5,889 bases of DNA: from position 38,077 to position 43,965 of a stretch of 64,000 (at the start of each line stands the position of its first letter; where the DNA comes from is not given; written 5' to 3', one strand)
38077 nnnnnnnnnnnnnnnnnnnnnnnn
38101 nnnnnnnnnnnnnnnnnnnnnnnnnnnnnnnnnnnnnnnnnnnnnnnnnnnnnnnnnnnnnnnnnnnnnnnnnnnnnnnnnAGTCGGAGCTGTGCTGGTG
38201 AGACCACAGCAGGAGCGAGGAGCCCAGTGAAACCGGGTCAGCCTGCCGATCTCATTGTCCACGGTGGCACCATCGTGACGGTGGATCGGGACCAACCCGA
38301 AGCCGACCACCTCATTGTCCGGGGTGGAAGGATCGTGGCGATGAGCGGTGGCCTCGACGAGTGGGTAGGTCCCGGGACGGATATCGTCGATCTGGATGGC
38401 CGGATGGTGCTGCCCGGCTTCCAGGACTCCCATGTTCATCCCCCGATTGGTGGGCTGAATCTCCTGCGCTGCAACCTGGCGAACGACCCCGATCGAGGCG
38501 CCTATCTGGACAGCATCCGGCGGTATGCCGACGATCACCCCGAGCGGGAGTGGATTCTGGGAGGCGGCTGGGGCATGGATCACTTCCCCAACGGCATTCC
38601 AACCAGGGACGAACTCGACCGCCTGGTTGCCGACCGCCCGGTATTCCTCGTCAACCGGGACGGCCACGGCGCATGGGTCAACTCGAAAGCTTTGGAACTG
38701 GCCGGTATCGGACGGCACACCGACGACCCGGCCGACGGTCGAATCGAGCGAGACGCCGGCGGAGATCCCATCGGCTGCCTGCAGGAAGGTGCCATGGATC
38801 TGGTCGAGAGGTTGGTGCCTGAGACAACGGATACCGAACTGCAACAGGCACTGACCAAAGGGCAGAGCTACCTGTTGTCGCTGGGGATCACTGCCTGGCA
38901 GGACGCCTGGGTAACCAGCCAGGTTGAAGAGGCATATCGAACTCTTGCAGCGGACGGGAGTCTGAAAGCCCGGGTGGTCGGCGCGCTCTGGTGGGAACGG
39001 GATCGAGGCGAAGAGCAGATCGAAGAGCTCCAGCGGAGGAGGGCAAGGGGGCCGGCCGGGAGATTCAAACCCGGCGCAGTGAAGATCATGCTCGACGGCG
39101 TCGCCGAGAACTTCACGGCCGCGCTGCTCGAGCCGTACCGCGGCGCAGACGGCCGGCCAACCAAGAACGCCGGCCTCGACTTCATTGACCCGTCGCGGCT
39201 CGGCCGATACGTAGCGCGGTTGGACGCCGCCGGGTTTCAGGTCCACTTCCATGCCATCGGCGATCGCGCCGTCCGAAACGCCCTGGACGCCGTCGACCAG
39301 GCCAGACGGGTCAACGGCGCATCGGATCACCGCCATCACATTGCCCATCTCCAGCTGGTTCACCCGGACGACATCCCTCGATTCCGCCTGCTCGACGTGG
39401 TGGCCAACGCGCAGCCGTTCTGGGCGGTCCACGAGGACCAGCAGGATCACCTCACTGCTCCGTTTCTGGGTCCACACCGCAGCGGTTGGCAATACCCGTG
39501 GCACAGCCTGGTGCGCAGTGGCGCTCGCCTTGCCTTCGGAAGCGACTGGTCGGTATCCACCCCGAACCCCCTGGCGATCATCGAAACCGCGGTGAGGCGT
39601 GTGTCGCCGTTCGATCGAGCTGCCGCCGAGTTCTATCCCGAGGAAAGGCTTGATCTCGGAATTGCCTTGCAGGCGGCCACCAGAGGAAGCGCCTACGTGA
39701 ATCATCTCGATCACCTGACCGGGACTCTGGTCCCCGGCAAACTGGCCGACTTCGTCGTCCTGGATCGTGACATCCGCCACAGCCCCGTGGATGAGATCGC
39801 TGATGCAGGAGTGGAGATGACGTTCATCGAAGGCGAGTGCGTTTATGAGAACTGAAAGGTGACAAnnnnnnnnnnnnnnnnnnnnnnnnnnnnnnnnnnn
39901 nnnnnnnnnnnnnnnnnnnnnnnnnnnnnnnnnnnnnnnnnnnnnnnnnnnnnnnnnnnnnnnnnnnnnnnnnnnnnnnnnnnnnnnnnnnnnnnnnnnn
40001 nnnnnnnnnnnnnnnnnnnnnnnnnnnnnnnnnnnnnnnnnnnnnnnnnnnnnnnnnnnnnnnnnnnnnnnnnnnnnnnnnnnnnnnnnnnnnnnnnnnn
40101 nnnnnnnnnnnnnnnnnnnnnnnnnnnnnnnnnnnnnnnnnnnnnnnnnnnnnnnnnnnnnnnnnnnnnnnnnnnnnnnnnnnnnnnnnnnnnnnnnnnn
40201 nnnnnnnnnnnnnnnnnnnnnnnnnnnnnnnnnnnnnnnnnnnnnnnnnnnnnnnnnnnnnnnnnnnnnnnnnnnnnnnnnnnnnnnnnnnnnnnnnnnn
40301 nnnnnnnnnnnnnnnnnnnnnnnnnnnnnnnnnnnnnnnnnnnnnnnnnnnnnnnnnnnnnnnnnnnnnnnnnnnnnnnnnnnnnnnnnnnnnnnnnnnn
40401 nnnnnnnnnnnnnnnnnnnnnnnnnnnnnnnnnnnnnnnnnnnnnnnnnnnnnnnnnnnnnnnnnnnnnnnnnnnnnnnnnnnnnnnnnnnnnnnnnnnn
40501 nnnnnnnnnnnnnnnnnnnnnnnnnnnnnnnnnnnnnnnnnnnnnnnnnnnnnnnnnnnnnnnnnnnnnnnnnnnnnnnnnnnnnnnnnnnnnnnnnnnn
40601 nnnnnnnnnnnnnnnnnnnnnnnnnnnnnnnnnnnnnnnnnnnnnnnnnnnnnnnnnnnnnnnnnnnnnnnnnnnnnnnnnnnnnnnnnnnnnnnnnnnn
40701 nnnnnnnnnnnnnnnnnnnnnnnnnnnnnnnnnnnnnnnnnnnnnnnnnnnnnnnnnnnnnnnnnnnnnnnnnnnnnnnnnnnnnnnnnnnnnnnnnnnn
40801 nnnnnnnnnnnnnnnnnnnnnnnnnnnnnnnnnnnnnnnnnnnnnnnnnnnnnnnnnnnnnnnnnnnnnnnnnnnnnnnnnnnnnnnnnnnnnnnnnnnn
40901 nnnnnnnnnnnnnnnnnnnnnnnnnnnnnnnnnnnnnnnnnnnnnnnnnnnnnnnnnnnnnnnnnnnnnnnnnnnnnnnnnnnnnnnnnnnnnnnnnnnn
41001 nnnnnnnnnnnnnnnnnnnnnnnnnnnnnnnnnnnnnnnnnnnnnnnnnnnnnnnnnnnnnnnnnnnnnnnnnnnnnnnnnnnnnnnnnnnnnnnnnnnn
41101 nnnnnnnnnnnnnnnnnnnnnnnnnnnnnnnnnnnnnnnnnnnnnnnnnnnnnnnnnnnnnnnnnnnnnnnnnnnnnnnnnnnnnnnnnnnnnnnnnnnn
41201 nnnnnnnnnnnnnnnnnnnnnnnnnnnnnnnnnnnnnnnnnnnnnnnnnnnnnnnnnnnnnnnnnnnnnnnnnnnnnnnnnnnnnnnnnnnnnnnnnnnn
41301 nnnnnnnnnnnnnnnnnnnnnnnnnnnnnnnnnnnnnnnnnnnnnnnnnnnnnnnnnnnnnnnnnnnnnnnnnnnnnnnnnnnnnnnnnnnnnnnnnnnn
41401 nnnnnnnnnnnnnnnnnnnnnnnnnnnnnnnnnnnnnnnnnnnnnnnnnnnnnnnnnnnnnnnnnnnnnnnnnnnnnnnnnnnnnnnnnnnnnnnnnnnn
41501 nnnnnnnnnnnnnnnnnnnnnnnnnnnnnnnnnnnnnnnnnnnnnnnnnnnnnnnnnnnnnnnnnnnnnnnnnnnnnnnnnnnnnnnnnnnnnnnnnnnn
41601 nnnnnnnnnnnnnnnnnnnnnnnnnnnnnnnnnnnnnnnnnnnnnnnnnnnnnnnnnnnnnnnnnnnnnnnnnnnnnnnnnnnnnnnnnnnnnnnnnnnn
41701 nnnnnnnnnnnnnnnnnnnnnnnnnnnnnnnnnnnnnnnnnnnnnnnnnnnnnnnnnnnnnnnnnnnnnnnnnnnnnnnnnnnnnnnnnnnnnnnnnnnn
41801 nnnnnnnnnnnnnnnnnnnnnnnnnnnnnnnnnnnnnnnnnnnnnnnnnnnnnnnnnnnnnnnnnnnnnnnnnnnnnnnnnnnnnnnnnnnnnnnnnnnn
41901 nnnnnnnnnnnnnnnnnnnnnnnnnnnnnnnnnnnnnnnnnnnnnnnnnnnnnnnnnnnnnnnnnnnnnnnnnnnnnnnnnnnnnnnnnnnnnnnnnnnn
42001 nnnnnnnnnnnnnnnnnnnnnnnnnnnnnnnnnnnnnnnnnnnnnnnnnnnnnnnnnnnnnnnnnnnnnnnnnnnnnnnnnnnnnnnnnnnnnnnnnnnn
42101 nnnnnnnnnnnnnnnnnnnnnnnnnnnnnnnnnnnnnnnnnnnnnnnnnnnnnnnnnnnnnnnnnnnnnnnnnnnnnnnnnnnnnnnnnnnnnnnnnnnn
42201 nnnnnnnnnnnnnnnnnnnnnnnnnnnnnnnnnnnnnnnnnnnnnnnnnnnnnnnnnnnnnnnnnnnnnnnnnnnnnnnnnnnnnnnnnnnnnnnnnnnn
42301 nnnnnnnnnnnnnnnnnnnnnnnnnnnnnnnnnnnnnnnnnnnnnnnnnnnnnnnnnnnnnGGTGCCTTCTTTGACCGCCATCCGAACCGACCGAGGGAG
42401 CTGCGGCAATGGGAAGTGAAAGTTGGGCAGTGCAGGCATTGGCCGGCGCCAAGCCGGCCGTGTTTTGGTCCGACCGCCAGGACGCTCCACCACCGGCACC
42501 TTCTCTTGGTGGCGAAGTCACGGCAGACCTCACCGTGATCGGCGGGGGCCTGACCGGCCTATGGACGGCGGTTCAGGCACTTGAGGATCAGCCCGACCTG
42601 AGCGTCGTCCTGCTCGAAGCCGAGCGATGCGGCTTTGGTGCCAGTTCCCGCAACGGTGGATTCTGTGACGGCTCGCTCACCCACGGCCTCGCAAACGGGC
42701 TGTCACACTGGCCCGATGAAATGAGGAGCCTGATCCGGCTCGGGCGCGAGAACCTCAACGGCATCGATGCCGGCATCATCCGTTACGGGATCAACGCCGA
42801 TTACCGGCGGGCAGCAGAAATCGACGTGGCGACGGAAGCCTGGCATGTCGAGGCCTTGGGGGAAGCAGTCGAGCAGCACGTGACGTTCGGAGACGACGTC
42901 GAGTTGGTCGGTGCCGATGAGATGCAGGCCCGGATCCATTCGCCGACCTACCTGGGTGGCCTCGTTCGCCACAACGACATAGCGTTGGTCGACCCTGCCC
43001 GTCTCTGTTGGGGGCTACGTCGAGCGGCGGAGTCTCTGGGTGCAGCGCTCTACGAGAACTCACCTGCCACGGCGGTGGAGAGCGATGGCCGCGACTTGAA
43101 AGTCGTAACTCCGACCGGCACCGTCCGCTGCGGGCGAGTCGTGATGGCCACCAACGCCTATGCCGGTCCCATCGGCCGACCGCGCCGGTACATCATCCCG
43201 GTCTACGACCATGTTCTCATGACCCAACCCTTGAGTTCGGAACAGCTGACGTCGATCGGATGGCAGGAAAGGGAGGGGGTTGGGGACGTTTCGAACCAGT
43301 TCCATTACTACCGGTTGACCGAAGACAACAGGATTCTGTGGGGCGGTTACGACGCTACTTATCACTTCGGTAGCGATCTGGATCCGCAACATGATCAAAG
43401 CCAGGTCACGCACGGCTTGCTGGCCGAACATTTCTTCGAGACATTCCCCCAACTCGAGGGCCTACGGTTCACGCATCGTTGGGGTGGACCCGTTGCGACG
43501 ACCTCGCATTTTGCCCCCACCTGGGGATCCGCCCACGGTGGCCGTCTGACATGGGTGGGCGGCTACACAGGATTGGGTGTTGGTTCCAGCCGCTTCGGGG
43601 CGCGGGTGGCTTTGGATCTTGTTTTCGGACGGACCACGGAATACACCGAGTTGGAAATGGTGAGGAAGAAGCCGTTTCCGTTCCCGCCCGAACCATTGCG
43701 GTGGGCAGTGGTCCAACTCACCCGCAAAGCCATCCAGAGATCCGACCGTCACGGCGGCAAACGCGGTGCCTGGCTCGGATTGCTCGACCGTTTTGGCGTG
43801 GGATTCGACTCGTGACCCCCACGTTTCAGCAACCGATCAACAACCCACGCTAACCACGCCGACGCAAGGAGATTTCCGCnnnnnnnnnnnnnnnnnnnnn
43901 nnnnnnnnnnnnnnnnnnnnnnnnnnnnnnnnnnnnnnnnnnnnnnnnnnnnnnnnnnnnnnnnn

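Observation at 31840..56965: Internally duplicated amine/methylamine catabolic island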

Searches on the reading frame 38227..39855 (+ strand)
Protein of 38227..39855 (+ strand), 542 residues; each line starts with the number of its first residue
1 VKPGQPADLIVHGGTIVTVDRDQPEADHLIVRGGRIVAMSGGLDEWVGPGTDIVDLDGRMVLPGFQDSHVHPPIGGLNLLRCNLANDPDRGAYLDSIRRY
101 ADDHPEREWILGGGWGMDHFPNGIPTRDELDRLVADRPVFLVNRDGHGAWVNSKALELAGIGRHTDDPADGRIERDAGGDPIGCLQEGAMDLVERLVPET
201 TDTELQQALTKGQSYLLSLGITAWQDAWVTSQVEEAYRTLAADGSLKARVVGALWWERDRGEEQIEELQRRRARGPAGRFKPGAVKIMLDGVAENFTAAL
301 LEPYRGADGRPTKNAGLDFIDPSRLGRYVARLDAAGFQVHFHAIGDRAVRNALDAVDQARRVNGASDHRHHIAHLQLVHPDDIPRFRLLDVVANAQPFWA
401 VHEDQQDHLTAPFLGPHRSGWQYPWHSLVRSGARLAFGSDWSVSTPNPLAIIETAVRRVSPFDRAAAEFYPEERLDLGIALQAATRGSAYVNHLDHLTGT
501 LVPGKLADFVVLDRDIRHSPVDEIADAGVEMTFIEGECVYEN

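Call 4: search_protein_families(library=pfam, proteins=[window:38227-39855:+])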
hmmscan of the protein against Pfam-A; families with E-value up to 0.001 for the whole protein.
window:38227-39855:+ (542 aa): 2 families
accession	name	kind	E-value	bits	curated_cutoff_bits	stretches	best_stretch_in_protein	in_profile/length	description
PF07969.17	Amidohydro_3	-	1.6e-95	321.8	29.7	1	53-540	2-472/472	Amidohydrolase family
PF01979.26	Amidohydro_1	-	5.4e-12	46.1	25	1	333-538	145-344/345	Amidohydrolase family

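Call 6: search_protein_families(library=ncbifam, proteins=[window:38227-39855:+], max_evalue=1e-10)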
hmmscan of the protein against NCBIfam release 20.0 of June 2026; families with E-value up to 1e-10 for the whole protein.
window:38227-39855:+ (542 aa): 1 family
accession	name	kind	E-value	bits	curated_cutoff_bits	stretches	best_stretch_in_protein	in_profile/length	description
NF006056.0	PRK08204.1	subfamily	1.1e-14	54.1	391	0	9-71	5-66/449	hypothetical protein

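Call 43: search_solved_structures(query=window:38227-39855:+, max_evalue=0.00001)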
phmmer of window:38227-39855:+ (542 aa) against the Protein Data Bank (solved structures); distinct sequences matched with E-value up to 0.00001: 4.
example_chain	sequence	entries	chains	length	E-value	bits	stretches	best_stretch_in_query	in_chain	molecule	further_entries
3icj_A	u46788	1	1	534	1.3e-33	119.7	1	49-515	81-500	uncharacterized metal-dependent hydrolase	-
3igh_X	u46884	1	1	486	8.2e-31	110.4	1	14-515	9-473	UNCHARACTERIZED METAL-DEPENDENT HYDROLASE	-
3ggm_A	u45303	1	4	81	1.2e-06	30.7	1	7-74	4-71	uncharacterized protein BT9727_2919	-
7ww2_A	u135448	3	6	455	9.5e-06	27.7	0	15-71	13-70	8-oxoguanine deaminase | Hydroxydechloroatrazine ethylaminohydrolase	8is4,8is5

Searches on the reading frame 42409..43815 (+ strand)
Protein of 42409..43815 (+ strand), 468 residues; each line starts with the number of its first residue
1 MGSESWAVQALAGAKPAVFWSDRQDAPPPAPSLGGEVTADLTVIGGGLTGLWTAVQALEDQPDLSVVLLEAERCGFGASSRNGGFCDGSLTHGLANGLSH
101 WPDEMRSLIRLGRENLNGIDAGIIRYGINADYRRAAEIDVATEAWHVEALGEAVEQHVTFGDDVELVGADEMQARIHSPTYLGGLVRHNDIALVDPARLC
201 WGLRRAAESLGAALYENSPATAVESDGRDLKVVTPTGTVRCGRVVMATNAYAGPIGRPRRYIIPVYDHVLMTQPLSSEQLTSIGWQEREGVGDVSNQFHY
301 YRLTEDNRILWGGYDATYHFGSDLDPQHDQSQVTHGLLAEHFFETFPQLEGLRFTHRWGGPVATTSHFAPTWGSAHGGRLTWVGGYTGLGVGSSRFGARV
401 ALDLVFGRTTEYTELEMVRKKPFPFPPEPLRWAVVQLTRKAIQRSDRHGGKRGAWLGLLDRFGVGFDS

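Call 4: search_protein_families(library=pfam, proteins=[window:42409-43815:+])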
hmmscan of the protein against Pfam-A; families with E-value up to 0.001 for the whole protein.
window:42409-43815:+ (468 aa): 1 family
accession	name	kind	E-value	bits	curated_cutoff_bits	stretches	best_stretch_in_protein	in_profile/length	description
PF01266.30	DAO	-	3.2e-52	178.7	27.9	1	40-401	1-350/353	FAD dependent oxidoreductase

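Call 6: search_protein_families(library=ncbifam, proteins=[window:42409-43815:+], max_evalue=1e-10)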
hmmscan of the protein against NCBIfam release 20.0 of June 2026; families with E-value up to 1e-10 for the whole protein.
window:42409-43815:+ (468 aa): 3 families
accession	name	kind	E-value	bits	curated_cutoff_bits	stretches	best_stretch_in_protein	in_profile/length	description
TIGR03329.1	Phn_aa_oxid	hypoth_equivalog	2e-65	221.4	632.8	1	24-447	10-433/460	putative aminophosphonate oxidoreductase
NF050086.1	pipecolate_AmaA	exception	1.6e-34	119.3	600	1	17-393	4-368/425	L-pipecolate oxidase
TIGR02352.1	thiamin_ThiO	equivalog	1.9e-12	46.9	250.8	1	42-301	2-247/351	glycine oxidase ThiO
